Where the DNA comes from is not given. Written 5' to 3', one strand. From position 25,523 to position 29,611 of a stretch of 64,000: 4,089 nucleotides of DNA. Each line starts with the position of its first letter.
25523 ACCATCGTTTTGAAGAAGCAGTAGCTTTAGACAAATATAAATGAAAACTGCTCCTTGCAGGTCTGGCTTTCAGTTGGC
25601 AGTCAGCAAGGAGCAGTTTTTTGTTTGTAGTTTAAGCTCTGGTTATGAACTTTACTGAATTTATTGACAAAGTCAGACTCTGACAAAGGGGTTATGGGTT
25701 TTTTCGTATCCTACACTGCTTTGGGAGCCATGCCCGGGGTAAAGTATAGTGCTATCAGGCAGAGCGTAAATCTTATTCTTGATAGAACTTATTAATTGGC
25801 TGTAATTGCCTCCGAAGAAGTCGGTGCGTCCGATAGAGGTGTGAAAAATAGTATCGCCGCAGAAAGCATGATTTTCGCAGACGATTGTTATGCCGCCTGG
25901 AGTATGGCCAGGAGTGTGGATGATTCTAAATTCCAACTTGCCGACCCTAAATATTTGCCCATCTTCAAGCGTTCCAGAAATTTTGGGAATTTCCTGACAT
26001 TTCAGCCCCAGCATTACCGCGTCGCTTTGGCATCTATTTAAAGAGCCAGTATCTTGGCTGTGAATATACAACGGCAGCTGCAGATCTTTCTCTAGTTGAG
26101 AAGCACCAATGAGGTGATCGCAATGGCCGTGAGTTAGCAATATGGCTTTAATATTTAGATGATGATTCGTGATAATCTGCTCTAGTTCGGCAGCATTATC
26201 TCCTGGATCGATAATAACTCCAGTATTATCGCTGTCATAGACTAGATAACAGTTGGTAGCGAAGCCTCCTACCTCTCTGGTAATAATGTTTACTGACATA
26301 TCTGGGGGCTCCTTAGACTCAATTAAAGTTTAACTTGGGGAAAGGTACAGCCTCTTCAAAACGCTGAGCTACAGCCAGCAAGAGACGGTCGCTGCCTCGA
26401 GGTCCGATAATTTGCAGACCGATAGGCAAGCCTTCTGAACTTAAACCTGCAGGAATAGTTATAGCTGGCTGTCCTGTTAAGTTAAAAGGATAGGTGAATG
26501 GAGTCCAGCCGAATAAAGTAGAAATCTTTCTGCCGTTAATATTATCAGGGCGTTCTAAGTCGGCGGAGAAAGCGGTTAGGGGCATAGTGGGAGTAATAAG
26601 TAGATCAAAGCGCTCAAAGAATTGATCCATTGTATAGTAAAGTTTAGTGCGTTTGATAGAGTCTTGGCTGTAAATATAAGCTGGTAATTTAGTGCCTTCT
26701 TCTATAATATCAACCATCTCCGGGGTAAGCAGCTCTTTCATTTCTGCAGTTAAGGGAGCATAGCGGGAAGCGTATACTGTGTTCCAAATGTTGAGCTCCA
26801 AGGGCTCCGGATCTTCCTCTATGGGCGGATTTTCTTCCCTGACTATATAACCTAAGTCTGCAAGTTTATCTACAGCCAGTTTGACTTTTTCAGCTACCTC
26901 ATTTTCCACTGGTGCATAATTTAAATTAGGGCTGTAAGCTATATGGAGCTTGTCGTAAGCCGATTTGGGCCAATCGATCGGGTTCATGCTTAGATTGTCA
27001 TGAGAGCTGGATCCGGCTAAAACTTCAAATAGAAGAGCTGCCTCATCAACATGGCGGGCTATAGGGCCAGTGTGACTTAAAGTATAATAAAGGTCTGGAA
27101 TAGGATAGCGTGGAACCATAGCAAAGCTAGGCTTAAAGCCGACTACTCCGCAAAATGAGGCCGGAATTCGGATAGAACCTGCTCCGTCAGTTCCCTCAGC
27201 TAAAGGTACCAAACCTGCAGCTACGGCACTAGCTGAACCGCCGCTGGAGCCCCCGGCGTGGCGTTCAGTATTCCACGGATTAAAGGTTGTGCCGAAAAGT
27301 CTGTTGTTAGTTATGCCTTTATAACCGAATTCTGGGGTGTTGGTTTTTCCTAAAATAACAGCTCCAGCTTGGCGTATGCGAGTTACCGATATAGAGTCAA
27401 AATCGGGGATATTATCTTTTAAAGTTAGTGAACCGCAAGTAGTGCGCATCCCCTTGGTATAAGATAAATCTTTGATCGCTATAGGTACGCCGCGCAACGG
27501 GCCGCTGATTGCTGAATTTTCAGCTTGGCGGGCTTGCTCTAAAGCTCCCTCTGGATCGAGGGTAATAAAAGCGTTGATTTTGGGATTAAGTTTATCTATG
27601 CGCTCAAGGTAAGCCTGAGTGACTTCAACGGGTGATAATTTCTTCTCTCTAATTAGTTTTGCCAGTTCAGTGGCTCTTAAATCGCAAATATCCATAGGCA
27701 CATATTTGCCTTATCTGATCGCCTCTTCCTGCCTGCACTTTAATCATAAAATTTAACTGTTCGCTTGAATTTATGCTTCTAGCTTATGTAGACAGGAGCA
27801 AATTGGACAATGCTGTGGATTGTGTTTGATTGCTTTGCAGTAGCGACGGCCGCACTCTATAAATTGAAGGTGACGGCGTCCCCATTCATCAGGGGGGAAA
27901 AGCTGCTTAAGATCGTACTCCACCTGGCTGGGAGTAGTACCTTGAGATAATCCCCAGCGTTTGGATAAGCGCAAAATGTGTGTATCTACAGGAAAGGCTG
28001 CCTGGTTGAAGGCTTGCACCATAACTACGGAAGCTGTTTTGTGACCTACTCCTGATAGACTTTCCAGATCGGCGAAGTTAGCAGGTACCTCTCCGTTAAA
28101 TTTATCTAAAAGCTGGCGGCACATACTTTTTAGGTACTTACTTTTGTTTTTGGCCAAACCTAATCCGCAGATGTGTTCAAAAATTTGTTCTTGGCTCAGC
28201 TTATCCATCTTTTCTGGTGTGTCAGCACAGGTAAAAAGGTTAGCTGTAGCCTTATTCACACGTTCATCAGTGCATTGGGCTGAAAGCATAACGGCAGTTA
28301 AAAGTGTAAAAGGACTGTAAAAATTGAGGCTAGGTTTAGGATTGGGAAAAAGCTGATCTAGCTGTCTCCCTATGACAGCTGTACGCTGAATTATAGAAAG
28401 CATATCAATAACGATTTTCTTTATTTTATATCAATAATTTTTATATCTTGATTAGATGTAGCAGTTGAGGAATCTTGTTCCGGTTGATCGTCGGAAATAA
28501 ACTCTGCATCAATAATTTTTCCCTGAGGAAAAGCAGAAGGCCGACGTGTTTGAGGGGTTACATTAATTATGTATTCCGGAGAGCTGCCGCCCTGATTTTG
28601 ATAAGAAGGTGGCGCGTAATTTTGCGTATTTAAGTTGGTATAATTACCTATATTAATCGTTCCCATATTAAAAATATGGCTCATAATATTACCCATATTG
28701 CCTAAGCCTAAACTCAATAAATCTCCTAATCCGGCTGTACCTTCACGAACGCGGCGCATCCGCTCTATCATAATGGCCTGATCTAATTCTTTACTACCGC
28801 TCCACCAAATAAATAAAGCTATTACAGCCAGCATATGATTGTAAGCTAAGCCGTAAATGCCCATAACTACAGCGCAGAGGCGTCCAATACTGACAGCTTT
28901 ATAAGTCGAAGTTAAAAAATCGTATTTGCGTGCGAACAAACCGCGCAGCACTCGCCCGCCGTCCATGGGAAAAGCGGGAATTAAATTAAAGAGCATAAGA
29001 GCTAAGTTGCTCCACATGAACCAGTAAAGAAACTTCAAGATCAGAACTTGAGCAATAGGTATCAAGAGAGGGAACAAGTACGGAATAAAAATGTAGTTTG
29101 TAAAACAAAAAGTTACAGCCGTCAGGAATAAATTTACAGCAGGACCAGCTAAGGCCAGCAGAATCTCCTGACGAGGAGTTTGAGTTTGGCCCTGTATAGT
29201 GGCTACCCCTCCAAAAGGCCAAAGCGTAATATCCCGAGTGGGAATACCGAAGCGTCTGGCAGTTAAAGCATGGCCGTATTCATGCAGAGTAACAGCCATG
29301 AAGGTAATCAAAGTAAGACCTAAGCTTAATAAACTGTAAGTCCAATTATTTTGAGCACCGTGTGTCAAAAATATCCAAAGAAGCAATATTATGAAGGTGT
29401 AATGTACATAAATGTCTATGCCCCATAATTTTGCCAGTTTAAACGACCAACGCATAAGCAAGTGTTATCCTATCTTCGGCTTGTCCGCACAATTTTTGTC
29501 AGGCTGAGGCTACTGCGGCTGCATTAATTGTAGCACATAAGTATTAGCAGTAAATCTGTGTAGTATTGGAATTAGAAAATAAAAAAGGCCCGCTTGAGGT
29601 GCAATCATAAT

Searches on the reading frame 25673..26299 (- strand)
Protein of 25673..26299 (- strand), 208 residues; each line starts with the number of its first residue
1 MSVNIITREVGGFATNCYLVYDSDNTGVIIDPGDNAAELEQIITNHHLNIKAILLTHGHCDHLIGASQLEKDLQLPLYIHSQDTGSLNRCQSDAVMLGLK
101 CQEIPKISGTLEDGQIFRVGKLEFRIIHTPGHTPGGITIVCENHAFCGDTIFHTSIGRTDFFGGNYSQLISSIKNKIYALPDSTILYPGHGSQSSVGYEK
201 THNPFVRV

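Call 12: search_protein_families(library=pfam, proteins=[window:25673-26299:-], max_evalue=0.00001)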
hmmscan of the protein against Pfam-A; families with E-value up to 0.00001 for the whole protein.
window:25673-26299:- (208 aa): 2 families
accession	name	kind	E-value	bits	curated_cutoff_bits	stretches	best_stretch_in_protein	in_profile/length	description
PF00753.33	Lactamase_B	-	4.1e-24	86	22.7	1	11-190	2-196/196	Metallo-beta-lactamase superfamily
PF12706.13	Lactamase_B_2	-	2.7e-06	27.6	27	1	28-134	3-115/200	Beta-lactamase superfamily domain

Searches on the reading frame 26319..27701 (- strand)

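Call 12: search_protein_families(library=pfam, proteins=[window:26319-27701:-], max_evalue=0.00001)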
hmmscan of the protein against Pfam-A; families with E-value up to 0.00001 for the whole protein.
window:26319-27701:- (460 aa): 1 family
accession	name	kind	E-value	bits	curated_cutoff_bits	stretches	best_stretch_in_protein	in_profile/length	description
PF01425.27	Amidase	-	1.6e-115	387.2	27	1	26-442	1-445/445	Amidase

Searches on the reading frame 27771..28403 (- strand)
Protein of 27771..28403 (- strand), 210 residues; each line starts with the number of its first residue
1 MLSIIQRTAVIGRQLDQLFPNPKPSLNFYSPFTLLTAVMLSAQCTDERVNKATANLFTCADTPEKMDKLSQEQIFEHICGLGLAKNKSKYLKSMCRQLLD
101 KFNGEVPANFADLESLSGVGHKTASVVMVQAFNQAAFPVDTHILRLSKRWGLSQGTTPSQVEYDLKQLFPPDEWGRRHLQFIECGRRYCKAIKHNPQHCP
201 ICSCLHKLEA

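Call 12: search_protein_families(library=pfam, proteins=[window:27771-28403:-], max_evalue=0.00001)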
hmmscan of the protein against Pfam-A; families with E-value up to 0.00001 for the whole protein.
window:27771-28403:- (210 aa): 2 families
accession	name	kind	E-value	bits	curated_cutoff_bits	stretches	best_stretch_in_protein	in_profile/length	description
PF00730.31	HhH-GPD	-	1.3e-23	83.8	26.2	1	37-171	2-108/108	HhH-GPD superfamily base excision DNA repair protein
PF00633.29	HHH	-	5.6e-06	26.4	24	0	101-128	1-28/30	Helix-hairpin-helix motif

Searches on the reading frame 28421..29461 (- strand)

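Call 12: search_protein_families(library=pfam, proteins=[window:28421-29461:-], max_evalue=0.00001)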
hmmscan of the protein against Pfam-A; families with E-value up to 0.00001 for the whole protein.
window:28421-29461:- (346 aa): 1 family
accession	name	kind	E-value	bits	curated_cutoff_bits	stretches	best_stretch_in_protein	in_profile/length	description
PF02163.28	Peptidase_M50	-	6.7e-24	84.9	27.2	2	52-121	5-100/221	Peptidase family M50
